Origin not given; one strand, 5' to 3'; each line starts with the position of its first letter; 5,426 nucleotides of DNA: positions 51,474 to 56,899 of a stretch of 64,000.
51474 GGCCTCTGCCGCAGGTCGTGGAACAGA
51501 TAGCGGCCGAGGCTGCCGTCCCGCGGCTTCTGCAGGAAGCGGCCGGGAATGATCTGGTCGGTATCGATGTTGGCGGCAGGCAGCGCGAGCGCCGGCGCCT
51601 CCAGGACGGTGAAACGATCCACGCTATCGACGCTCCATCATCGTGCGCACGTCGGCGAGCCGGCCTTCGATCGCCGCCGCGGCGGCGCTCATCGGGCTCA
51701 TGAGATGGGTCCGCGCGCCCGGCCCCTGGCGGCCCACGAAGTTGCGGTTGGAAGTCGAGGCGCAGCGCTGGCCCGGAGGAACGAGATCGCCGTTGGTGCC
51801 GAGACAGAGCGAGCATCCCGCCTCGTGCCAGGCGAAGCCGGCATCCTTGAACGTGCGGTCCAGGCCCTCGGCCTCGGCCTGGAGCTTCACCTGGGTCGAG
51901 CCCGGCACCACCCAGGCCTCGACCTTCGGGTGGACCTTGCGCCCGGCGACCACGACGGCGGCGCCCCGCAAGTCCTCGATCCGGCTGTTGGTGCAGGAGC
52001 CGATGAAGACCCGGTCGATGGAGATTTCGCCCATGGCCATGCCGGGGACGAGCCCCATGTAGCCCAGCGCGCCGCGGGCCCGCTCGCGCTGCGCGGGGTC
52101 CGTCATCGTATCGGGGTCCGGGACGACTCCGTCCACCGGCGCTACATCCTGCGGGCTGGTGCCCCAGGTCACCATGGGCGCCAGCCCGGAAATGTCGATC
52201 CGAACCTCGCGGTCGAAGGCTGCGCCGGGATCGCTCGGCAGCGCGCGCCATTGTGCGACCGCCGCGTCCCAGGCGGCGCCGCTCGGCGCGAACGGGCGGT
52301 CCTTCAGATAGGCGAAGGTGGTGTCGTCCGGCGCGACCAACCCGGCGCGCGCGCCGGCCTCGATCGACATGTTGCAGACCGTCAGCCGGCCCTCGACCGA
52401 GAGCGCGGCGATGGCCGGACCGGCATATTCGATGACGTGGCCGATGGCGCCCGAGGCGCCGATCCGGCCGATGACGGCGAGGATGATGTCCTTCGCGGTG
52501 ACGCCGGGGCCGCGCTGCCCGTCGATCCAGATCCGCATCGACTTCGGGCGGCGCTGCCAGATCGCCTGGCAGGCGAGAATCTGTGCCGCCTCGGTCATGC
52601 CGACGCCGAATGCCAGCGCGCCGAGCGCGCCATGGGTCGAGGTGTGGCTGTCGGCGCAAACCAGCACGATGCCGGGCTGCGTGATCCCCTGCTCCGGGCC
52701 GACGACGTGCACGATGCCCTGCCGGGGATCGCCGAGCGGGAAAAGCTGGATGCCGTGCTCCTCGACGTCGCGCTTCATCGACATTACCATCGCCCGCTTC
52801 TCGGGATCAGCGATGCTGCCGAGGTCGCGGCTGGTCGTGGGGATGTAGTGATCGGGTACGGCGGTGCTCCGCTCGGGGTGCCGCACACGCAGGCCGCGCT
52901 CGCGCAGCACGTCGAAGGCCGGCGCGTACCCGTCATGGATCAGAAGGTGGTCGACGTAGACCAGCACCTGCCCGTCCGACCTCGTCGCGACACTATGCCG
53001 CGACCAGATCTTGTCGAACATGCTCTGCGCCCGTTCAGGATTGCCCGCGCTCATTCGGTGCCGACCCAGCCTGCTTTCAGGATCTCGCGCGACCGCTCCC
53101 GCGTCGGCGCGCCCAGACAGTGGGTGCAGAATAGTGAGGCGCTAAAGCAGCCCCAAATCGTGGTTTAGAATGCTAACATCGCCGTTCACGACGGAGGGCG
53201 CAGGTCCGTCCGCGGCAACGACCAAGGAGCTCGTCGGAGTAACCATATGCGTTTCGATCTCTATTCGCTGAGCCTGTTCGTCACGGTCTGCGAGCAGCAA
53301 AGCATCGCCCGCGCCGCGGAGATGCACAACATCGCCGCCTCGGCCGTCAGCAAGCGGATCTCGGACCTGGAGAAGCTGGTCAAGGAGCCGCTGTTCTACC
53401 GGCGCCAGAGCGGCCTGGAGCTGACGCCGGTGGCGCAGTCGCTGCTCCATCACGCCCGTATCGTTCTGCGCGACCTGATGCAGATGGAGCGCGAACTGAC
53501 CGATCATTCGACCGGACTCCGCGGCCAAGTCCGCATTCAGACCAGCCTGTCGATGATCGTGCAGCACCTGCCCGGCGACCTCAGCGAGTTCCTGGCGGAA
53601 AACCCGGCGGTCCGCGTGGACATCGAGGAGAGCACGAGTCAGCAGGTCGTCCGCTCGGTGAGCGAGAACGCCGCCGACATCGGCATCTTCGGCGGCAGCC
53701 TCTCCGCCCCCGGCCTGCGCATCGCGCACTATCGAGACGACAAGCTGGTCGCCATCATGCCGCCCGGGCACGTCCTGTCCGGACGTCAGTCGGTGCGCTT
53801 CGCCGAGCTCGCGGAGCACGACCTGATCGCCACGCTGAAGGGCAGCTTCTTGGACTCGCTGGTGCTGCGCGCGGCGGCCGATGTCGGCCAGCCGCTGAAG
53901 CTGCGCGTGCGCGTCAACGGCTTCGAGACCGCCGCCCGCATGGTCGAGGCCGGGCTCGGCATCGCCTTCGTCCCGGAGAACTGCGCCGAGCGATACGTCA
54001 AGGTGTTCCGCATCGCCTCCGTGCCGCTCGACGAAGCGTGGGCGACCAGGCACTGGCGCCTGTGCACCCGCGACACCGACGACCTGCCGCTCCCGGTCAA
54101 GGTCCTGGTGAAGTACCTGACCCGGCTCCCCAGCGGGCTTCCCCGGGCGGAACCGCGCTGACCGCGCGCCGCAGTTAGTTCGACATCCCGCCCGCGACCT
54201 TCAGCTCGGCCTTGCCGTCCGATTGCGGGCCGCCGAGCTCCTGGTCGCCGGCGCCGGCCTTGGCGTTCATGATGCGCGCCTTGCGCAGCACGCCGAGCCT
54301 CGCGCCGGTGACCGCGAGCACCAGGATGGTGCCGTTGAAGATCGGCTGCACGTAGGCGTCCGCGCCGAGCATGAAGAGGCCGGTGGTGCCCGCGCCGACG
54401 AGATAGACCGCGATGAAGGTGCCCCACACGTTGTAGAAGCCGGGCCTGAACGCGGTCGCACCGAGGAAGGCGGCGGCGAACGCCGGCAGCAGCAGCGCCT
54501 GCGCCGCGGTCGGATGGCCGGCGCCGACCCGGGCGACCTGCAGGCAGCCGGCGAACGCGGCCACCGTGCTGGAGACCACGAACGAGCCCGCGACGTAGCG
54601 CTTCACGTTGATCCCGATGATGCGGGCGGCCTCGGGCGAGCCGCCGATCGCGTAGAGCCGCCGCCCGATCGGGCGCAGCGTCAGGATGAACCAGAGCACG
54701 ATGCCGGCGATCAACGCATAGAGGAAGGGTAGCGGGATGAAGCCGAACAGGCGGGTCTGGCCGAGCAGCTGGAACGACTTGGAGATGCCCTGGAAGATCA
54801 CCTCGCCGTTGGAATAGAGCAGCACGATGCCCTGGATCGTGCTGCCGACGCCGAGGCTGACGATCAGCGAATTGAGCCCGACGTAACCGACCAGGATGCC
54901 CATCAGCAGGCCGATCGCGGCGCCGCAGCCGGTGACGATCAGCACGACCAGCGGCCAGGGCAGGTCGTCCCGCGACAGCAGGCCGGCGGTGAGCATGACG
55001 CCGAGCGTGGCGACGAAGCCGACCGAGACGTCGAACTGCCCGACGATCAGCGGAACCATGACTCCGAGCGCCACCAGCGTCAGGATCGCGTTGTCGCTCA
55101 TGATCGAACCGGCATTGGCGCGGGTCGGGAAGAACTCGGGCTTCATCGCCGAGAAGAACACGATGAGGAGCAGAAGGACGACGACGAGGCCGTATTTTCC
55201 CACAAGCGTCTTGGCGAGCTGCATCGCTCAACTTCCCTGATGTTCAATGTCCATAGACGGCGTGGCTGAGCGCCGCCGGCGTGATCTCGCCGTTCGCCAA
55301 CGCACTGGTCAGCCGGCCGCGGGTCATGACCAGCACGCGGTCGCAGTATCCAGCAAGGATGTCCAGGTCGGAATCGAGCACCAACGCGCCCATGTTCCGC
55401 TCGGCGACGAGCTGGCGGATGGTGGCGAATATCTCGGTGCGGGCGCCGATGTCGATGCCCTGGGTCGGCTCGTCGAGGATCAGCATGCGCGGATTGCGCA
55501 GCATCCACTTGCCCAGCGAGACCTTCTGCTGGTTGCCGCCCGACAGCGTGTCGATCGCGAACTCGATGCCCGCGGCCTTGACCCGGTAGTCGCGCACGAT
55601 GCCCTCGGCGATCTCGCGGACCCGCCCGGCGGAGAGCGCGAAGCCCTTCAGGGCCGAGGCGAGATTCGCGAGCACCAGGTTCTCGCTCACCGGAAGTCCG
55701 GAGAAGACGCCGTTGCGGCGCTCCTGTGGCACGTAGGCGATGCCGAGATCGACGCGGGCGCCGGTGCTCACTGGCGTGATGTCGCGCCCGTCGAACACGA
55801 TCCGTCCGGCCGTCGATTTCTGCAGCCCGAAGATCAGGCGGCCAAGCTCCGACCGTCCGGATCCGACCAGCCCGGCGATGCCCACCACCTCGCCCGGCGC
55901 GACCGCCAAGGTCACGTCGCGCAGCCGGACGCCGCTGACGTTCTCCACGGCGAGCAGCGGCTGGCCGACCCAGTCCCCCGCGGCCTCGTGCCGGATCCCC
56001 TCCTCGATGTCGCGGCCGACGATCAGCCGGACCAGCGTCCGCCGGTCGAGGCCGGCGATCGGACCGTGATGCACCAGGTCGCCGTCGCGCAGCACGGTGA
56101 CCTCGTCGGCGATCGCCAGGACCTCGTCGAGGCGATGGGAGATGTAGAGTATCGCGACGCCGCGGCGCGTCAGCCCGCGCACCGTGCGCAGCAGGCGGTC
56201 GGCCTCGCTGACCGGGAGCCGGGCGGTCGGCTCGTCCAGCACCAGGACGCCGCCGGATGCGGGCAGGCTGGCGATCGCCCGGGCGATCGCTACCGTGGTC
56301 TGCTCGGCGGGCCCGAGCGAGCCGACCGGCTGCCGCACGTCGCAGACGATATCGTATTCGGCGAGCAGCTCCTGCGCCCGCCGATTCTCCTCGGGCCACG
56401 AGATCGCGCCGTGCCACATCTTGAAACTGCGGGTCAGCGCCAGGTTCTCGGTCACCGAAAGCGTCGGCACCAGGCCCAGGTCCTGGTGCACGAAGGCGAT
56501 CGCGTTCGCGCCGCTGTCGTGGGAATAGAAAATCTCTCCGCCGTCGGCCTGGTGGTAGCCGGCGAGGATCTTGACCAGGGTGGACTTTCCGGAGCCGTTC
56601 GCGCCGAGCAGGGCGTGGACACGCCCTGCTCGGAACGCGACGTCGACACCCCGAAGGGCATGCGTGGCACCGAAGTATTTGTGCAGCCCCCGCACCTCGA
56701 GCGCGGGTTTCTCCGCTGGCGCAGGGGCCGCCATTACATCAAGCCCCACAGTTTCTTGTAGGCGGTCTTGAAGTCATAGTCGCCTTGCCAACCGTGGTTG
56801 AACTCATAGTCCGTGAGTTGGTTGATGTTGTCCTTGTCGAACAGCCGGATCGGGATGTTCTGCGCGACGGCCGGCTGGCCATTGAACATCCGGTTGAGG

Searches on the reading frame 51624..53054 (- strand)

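Call 7: search_protein_families(library=pfam, proteins=[window:51624-53054:-], max_evalue=0.001)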
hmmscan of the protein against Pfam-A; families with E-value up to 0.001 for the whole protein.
window:51624-53054:- (476 aa): 1 family
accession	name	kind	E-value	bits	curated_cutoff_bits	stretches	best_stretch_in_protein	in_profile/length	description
PF00330.25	Aconitase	-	4.1e-161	537.5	28.7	1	14-464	1-463/463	Aconitase family (aconitate hydratase)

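Call 9: search_protein_families(library=ncbifam, proteins=[window:51624-53054:-], max_evalue=0.00001)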
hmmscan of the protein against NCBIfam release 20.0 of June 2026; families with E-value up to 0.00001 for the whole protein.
window:51624-53054:- (476 aa): 19 families
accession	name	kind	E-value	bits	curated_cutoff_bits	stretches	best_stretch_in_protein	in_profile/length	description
NF009116.0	PRK12466.1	subfamily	1.1e-211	703.5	531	1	8-474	3-470/472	3-isopropylmalate dehydratase large subunit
NF004016.0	PRK05478.1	subfamily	1.5e-201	670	510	1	9-473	3-467/468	3-isopropylmalate dehydratase large subunit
TIGR00170.1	leuC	equivalog_domain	1.3e-189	630.7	560.25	1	9-471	2-465/466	3-isopropylmalate dehydratase large subunit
NF001614.1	PRK00402.1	subfamily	9.6e-111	370.4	385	2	11-310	2-285/415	aconitase/3-isopropylmalate dehydratase large subunit family protein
TIGR01343.1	hacA_fam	subfamily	1e-106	357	385.7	2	13-310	3-282/412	homoaconitate hydratase family protein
TIGR02086.1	IPMI_arch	subfamily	6.2e-92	308.4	410.15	2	11-310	2-280/411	3-isopropylmalate dehydratase/homoaconitate hydratase family large subunit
TIGR02083.1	LEU2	equivalog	1.6e-83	281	610.65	2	13-309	4-284/419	3-isopropylmalate dehydratase large subunit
NF040615.1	HacA_Meth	equivalog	3.9e-78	263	550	2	15-310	6-289/419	homoaconitase large subunit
NF005558.0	PRK07229.1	equivalog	1.2e-73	248.7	612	1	29-473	24-416/647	aconitate hydratase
TIGR01342.1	acon_putative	hypoth_equivalog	8.2e-58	196.1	719.15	2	107-310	89-281/655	putative aconitate hydratase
TIGR00139.1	h_aconitase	equivalog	1e-46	159.7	529.9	2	95-253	86-243/709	homoaconitase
TIGR01340.1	aconitase_mito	equivalog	2e-39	135.5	825.35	2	100-307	124-327/745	aconitate hydratase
NF009520.0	PRK12881.1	subfamily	1.9e-36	125.1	905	1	130-466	206-559/893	aconitate hydratase AcnA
NF006757.0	PRK09277.1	subfamily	2.2e-36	125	686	1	130-466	206-558/888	aconitate hydratase AcnA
TIGR01341.1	aconitase_1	equivalog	1.1e-28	99.5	945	1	130-466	190-549/876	aconitate hydratase AcnA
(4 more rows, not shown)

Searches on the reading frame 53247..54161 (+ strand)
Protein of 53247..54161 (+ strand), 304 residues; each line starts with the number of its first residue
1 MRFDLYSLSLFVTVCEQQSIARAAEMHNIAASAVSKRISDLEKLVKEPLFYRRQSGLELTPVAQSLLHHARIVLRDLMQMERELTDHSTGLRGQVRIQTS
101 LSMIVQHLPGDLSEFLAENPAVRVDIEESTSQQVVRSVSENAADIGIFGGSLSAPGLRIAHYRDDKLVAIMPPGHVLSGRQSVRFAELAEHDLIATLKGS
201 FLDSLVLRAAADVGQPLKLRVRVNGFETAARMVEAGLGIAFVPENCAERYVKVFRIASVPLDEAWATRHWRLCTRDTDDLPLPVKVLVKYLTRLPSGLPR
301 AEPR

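Call 9: search_protein_families(library=ncbifam, proteins=[window:53247-54161:+], max_evalue=0.00001)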
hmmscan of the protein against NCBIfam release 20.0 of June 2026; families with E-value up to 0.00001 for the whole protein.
window:53247-54161:+ (304 aa): 52 families (the best 25 are shown)
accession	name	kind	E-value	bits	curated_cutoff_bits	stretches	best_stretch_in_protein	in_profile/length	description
NF040786.1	LysR_Sec_metab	equivalog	1.4e-39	135.9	250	1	4-291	2-294/298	selenium metabolism-associated LysR family transcriptional regulator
NF053705.1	TransRegGltCGpos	equivalog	4e-34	118.2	350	1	6-293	4-291/300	glutamate biosynthesis transcriptional regulator GltC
NF047520.1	trans_act_CidR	equivalog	3.9e-32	111.6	415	1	4-265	2-262/292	cidABC operon transcriptional activator CidR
NF008722.0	PRK11716.1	equivalog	3e-27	95.4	246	1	4-246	2-245/293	HTH-type transcriptional activator IlvY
TIGR03339.1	phn_lysR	subfamily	5.5e-27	94.7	341.1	1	9-256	3-247/279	aminoethylphosphonate catabolism associated LysR family transcriptional regulator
NF045990.1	TransRegCbbRRhodb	equivalog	1e-26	93.7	450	1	8-281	11-286/304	LysR family regulator CbbR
TIGR02424.1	TF_pcaQ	equivalog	1.3e-24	86.6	303.8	1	5-292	5-295/300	pca operon transcription factor PcaQ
NF052633.1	LysR_TF_PsrA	exception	1.4e-23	83.3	540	1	2-269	4-270/297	L-proline-binding transcription factor PsrA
NF040889.1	trans_reg_YeiE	equivalog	3.2e-23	82.4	480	1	1-246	1-241/288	DNA-binding transcriptional regulator YeiE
NF045775.1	acetoin_reg_AlsR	exception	3.6e-23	82.5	430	1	4-266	2-269/290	acetoin biosynthesis transcriptional regulator AlsR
NF040888.1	trans_reg_YafC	equivalog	1.4e-22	79.9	470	1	4-244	4-241/293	DNA-binding transcriptional regulator YafC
NF008352.0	PRK11139.1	subfamily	1.5e-21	76.8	288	1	7-259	10-256/305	transcriptional regulator GcvA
NF008416.0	PRK11242.1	equivalog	2.4e-20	73.1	277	1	8-275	6-271/300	transcriptional regulator CynR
NF007439.0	PRK09986.1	equivalog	3.6e-20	72.5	290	1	2-265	6-270/296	LysR family transcriptional regulator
NF008095.0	PRK10837.1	subfamily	5.4e-20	71.8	281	1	1-275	1-271/290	LysR family transcriptional regulator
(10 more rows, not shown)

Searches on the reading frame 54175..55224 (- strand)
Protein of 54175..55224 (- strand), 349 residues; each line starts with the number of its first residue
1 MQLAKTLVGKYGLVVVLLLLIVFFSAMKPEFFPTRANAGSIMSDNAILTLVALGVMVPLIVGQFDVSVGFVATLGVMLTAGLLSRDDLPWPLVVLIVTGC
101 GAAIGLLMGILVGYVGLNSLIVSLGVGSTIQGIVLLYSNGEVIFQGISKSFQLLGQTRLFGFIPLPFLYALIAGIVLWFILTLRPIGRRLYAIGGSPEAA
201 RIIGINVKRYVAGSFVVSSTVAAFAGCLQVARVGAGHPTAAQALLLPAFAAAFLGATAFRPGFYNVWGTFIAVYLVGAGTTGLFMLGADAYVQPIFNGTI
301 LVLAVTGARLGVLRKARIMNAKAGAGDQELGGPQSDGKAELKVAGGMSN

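Call 9: search_protein_families(library=ncbifam, proteins=[window:54175-55224:-], max_evalue=0.00001)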
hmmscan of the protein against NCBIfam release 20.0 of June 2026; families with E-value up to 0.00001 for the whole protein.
window:54175-55224:- (349 aa): 9 families
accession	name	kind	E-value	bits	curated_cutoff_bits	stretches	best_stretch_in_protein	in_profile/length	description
NF007252.0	PRK09699.1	equivalog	1.2e-43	149.6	396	1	7-310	22-323/326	D-allose ABC transporter permease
NF007067.0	PRK09512.1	equivalog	9.8e-36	123.5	398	1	14-305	23-314/321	ribose ABC transporter permease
NF008441.0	PRK11285.1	equivalog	3.3e-34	118.5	378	1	5-308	24-323/333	L-arabinose ABC transporter permease AraH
NF040906.3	GguB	equivalog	8.3e-34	117.4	450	2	171-306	230-367/375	multiple monosaccharide ABC transporter permease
NF007014.0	PRK09478.1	equivalog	3e-32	112.3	386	1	6-306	11-326/336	galactose/methyl galactoside ABC transporter permease MglC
NF011612.1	PRK15038.1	equivalog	7.2e-26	91.1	500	1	12-314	7-311/322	autoinducer 2 ABC transporter permease LsrD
NF008630.0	PRK11618.1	equivalog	3.3e-24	85.7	363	1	14-280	13-280/331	galactofuranose ABC transporter, permease protein YjfF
NF011961.0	PRK15432.1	equivalog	1.8e-19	70.2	388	1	14-306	14-303/344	autoinducer 2 ABC transporter permease LsrC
NF041862.1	YtfT_transport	equivalog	3.9e-12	46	535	1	29-305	40-320/339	galactofuranose ABC transporter, ATP-binding protein YtfT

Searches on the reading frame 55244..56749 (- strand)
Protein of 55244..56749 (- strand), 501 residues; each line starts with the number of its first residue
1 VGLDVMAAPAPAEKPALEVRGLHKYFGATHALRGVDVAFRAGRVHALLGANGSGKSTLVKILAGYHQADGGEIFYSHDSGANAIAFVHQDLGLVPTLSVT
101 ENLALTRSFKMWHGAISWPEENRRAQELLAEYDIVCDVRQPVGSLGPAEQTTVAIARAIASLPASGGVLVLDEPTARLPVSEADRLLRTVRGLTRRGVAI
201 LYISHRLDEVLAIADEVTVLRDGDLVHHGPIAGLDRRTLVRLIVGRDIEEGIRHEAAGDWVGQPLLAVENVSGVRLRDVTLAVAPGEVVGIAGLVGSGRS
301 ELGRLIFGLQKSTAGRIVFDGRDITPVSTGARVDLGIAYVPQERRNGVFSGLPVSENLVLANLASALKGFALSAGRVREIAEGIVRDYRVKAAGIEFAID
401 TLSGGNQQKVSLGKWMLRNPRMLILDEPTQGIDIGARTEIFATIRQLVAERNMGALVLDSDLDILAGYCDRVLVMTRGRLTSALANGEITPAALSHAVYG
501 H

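Call 9: search_protein_families(library=ncbifam, proteins=[window:55244-56749:-], max_evalue=0.00001)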
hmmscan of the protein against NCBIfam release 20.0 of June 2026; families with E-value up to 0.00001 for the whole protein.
window:55244-56749:- (501 aa): 188 families (the best 25 are shown)
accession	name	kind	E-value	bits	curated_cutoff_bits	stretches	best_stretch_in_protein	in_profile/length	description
NF041861.1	YtfR_transport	equivalog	4.2e-115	384.9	850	1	17-498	2-490/492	galactofuranose ABC transporter, ATP-binding protein YtfR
NF010069.0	PRK13549.1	equivalog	2.3e-110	369.5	699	1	16-491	5-494/513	xylose ABC transporter ATP-binding protein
NF008442.0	PRK11288.1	equivalog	1.6e-106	356.6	689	1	13-493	4-490/504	L-arabinose ABC transporter ATP-binding protein AraG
NF008030.0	PRK10762.1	equivalog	4.4e-106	355.6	745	1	15-495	3-488/501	ribose ABC transporter ATP-binding protein RbsA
NF040905.2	GguA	equivalog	8.5e-104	347.7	810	1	17-494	2-496/500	multiple monosaccharide ABC transporter ATP-binding protein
TIGR02633.1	xylG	equivalog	2e-98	330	723.65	1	17-491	2-492/500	D-xylose ABC transporter ATP-binding protein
NF011967.0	PRK15439.1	equivalog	3.1e-98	329.4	586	1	12-499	7-500/510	autoinducer 2 ABC transporter ATP-binding protein LsrA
NF007253.0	PRK09700.1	equivalog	3.7e-98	329.3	772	1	14-487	3-494/510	D-allose ABC transporter ATP-binding protein AlsA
NF008215.0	PRK10982.1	equivalog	1.2e-94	317.7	828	1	16-483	13-487/506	galactose/methyl galactoside ABC transporter ATP-binding protein MglA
NF047930.1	ABC_ATP_B6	equivalog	1e-79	268.5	670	1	16-492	2-502/510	putative B6 ABC transporter ATP-binding protein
TIGR03410.1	urea_trans_UrtE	equivalog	1.4e-64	217.7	285.8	2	276-491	16-221/230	urea ABC transporter ATP-binding subunit UrtE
TIGR03873.1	F420-0_ABC_ATP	hypoth_equivalog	4.4e-56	190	372.4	2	276-500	17-235/256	putative F420-0 ABC transporter ATP-binding protein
TIGR01188.1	drrA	subfamily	5.1e-56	190.2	312.45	2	24-238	1-215/302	daunorubicin resistance ABC transporter, ATP-binding protein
TIGR03864.1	PQQ_ABC_ATP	hypoth_equivalog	1e-53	182.2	302.25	2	16-236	1-221/236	ABC transporter, ATP-binding subunit, PQQ-dependent alcohol dehydrogenase system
NF010068.0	PRK13548.1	equivalog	8.5e-53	179.1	261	2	14-232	3-228/261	heme ABC transporter ATP-binding protein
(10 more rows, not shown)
